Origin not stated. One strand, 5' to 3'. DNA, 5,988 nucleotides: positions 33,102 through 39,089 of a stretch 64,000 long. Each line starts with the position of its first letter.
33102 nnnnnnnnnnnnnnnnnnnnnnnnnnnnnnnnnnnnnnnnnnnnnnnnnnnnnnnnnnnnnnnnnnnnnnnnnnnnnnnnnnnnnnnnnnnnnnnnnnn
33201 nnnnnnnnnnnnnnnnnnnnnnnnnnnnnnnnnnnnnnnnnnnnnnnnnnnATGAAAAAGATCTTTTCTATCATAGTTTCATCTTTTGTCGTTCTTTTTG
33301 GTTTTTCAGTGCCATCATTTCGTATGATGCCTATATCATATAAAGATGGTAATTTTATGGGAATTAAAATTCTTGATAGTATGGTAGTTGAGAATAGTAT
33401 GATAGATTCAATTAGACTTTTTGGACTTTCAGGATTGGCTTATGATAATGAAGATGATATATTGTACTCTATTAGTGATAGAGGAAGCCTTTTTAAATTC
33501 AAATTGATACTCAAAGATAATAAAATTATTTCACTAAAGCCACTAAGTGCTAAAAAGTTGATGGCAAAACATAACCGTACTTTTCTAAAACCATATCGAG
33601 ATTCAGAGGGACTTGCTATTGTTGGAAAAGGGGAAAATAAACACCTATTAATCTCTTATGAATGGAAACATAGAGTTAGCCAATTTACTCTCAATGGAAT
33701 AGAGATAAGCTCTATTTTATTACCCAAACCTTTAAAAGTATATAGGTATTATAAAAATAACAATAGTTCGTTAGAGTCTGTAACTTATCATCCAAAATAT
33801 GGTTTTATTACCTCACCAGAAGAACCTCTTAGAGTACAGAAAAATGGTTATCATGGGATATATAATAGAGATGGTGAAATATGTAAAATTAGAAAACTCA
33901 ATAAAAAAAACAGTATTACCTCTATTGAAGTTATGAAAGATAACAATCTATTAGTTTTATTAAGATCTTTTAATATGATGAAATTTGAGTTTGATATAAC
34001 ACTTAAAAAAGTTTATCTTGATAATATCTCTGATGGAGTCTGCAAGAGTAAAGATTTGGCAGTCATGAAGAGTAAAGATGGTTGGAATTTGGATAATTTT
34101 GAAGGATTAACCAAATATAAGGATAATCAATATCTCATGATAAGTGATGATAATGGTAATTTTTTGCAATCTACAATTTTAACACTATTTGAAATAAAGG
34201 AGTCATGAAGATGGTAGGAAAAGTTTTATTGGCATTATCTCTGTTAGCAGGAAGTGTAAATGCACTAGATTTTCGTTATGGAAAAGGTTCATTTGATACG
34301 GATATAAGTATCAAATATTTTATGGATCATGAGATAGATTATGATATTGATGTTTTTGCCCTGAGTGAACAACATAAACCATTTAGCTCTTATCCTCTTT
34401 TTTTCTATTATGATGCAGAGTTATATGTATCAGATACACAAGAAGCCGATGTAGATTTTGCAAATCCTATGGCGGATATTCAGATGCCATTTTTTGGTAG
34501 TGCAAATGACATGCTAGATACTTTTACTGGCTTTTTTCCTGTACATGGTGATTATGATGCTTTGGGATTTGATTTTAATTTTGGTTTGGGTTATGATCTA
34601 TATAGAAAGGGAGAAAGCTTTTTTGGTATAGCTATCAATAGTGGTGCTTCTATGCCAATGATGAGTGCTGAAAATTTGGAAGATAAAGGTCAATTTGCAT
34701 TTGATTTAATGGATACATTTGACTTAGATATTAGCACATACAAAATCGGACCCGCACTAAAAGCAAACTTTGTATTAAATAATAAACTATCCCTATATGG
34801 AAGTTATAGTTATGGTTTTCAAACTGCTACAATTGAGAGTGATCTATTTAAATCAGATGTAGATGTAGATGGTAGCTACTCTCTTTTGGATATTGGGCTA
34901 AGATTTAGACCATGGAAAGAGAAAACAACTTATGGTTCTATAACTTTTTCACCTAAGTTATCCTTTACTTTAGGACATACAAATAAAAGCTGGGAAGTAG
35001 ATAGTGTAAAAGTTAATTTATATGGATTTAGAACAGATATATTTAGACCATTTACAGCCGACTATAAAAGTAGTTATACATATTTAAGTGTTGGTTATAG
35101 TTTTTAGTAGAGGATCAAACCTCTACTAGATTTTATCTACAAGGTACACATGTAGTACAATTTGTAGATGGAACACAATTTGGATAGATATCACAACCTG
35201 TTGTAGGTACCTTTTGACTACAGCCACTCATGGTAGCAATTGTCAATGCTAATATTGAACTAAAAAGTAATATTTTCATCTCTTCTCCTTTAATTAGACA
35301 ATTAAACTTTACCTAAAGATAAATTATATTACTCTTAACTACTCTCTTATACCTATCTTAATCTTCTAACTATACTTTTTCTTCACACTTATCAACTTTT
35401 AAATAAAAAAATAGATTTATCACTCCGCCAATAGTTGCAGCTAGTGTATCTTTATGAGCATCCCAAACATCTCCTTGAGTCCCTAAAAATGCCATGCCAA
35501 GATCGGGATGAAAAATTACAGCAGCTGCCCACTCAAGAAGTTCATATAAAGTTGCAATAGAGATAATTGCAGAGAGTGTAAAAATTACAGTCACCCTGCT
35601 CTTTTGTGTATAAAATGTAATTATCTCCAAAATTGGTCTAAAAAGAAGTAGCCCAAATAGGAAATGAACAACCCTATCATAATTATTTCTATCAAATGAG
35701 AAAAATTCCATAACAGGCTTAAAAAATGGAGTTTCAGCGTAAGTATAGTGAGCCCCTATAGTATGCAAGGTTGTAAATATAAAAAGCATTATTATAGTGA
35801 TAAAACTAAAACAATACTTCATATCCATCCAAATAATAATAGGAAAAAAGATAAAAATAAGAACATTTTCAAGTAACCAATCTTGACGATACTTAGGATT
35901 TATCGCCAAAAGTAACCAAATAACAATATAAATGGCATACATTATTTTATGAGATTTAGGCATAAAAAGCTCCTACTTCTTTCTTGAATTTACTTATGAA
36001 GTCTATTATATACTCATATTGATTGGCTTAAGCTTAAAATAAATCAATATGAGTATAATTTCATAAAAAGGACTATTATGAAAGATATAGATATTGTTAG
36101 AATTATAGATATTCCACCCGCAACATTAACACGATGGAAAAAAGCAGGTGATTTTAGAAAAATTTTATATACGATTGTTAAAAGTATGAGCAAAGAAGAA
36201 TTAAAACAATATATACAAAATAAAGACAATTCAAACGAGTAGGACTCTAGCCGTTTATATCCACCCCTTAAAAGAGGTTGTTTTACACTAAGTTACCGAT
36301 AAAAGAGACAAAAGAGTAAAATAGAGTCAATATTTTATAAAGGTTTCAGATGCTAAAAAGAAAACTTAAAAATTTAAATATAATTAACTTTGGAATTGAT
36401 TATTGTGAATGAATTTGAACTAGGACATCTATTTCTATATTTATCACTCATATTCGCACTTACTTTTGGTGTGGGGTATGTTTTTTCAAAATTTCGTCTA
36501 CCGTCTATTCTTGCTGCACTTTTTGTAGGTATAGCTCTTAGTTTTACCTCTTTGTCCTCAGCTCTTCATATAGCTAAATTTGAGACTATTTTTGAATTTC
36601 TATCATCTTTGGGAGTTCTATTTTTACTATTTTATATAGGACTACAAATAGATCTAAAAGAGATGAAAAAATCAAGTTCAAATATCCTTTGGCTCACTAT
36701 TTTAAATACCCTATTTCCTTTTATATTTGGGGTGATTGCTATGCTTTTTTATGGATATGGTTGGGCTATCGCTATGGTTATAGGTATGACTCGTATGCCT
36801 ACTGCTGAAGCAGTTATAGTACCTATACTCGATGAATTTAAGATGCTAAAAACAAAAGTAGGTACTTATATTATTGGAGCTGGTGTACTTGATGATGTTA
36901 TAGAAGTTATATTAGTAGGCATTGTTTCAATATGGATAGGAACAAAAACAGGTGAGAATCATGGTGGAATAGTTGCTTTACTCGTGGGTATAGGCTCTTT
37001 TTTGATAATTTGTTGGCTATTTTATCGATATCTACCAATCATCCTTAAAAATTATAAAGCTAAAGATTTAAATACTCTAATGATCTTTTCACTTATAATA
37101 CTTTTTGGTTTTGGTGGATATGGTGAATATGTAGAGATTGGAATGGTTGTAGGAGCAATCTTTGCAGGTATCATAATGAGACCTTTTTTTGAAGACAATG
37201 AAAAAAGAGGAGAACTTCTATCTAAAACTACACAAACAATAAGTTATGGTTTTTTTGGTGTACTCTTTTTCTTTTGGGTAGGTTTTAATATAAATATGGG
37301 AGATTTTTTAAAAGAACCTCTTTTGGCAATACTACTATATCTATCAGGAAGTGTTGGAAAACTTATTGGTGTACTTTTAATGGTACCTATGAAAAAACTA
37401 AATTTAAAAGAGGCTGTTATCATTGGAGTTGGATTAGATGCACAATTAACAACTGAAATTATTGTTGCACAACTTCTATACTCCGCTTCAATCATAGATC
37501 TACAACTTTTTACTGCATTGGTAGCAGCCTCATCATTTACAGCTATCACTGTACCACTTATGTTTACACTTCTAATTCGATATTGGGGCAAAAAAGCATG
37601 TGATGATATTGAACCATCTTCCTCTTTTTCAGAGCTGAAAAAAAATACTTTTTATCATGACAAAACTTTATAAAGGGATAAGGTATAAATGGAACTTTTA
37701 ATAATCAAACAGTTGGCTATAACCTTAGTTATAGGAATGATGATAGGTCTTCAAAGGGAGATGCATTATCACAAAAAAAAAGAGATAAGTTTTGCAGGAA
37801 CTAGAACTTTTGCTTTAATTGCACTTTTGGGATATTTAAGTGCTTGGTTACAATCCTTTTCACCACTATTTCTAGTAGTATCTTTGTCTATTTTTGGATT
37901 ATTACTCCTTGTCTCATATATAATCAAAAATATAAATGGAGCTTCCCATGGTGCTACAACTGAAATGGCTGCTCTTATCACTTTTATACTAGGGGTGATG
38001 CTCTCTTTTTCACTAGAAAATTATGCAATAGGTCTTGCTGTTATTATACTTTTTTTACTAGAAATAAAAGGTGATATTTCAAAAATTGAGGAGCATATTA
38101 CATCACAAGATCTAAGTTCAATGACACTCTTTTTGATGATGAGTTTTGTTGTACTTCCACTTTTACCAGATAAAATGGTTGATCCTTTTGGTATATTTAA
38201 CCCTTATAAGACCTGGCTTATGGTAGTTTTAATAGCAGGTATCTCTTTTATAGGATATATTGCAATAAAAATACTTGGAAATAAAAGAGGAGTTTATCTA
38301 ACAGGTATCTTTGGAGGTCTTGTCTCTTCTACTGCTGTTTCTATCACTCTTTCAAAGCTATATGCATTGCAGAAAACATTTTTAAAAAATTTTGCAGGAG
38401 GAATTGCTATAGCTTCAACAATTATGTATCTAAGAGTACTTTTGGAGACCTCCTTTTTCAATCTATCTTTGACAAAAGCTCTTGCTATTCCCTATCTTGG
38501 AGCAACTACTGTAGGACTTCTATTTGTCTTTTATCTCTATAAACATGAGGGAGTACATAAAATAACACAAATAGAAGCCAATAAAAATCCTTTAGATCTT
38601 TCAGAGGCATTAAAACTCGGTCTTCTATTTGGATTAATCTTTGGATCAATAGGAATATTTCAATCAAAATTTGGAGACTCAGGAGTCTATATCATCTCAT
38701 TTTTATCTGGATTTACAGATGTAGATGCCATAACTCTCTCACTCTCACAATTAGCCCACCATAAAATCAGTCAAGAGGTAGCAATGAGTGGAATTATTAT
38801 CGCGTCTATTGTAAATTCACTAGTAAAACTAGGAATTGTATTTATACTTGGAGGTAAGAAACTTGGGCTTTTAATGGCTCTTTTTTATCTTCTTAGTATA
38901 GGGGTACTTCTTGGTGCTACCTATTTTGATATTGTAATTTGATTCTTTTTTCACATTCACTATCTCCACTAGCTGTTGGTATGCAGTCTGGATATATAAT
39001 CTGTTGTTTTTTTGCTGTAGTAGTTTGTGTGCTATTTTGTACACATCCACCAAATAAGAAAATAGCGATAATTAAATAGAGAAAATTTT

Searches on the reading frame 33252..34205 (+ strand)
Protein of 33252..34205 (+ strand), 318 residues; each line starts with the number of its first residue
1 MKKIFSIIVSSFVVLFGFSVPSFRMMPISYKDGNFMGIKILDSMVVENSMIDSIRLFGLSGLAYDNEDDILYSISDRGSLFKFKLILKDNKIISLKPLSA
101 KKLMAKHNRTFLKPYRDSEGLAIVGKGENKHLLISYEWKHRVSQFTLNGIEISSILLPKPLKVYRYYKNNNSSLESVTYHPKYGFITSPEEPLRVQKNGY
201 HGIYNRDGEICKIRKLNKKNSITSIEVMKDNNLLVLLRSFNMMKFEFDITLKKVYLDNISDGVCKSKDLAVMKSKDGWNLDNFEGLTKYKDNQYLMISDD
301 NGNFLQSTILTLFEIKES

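Call 26: search_protein_families(library=pfam, proteins=[window:33252-34205:+], max_evalue=0.001)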
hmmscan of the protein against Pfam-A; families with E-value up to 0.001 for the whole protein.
window:33252-34205:+ (318 aa): 1 family
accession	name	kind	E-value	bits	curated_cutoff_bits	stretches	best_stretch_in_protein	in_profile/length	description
PF13449.12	Phytase-like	-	1.4e-30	107.7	27.6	1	56-302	3-284/284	Esterase-like activity of phytase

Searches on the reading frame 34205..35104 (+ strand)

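Call 26: search_protein_families(library=pfam, proteins=[window:34205-35104:+], max_evalue=0.001)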
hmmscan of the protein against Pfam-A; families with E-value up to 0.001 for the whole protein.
window:34205-35104:+ (300 aa): 1 family
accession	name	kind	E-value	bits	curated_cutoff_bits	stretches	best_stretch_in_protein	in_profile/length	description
PF13505.12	OMP_b-brl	-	6.9e-05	23.5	28.7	1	115-247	37-151/175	Outer membrane protein beta-barrel domain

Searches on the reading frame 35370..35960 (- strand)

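Call 26: search_protein_families(library=pfam, proteins=[window:35370-35960:-], max_evalue=0.001)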
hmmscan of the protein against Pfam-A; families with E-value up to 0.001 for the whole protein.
window:35370-35960:- (196 aa): 1 family
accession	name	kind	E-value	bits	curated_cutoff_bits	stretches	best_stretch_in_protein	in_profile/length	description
PF09997.14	DUF2238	-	1.1e-42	145.7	26.4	1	37-175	2-140/140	Predicted membrane protein (DUF2238)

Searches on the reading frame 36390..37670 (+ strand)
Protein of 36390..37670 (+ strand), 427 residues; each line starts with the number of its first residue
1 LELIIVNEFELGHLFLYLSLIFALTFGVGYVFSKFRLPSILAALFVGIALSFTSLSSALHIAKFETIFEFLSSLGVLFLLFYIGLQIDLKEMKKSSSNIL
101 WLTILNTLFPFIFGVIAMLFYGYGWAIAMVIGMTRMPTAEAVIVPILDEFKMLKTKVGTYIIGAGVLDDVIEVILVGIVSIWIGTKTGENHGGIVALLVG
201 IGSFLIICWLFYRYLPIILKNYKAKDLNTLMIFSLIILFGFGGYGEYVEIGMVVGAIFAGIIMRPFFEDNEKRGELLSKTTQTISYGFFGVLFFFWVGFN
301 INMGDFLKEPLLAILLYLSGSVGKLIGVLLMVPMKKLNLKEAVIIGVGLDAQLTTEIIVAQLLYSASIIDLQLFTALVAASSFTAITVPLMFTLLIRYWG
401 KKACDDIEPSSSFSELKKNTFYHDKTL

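Call 4: search_protein_families(library=pfam, proteins=[window:36390-37670:+], max_evalue=0.1)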
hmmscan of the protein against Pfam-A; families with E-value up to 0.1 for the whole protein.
window:36390-37670:+ (427 aa): 1 family
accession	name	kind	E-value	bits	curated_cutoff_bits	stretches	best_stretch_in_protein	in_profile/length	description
PF00999.27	Na_H_Exchanger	-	7e-47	160.5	26.2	1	23-392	4-374/375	Sodium/hydrogen exchanger, transmembrane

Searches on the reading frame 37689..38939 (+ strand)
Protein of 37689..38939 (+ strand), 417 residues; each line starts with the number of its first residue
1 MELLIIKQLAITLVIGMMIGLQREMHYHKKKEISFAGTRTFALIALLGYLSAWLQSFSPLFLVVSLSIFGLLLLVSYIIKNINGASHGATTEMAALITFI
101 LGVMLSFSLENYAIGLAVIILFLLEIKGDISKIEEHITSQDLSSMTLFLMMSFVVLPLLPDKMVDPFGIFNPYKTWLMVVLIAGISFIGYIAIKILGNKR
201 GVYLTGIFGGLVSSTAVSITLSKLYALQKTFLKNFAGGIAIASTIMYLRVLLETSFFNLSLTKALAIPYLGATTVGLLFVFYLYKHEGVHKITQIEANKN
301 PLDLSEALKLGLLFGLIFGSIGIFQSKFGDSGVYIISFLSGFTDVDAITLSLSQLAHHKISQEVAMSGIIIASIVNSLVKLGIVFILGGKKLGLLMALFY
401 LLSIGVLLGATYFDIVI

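Call 4: search_protein_families(library=pfam, proteins=[window:37689-38939:+], max_evalue=0.1)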
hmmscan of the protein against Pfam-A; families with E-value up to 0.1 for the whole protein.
window:37689-38939:+ (417 aa): 2 families
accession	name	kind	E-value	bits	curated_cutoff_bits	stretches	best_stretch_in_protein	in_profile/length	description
PF13194.11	DUF4010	-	1.9e-61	207.9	30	1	180-388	1-210/210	Domain of unknown function (DUF4010)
PF02308.21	MgtC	-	9.7e-16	58.7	31.4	1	9-131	1-119/121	MgtC family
